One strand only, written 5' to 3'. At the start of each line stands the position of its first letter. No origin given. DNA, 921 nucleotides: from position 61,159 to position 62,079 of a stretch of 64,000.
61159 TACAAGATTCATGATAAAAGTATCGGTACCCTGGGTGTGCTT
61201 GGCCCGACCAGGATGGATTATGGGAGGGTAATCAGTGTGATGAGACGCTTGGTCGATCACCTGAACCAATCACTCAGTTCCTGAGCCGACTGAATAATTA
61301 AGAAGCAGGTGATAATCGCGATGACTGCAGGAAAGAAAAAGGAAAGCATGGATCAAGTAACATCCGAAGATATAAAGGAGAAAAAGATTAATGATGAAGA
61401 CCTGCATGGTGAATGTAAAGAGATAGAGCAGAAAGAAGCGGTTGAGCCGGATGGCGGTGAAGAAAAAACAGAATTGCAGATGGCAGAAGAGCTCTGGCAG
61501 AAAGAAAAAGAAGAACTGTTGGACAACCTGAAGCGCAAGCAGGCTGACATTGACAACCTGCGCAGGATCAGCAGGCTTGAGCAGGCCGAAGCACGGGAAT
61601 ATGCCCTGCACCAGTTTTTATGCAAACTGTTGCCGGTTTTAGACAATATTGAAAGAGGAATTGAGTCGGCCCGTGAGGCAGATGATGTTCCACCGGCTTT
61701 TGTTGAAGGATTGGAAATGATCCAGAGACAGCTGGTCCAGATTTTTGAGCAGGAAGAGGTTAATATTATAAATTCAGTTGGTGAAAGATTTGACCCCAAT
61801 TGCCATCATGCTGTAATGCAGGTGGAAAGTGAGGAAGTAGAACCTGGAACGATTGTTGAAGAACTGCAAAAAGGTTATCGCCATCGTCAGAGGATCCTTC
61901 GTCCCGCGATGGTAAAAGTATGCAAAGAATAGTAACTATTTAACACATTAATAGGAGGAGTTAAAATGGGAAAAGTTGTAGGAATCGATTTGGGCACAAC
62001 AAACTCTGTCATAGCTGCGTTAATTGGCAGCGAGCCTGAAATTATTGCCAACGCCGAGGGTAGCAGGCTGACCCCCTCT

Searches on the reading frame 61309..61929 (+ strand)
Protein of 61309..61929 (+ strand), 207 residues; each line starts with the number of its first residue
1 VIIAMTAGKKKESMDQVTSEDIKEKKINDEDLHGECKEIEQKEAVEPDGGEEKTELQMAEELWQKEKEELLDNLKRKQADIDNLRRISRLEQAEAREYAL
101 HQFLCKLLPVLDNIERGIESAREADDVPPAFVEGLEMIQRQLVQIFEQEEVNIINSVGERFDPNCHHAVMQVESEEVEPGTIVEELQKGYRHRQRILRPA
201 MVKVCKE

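Call 45: search_protein_families(library=pfam, proteins=[window:61309-61929:+], max_evalue=0.0001)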
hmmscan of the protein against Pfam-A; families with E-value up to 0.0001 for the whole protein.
window:61309-61929:+ (207 aa): 1 family
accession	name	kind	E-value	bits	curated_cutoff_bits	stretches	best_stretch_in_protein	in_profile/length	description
PF01025.24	GrpE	-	3.6e-47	160.6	25.8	1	50-206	10-165/165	GrpE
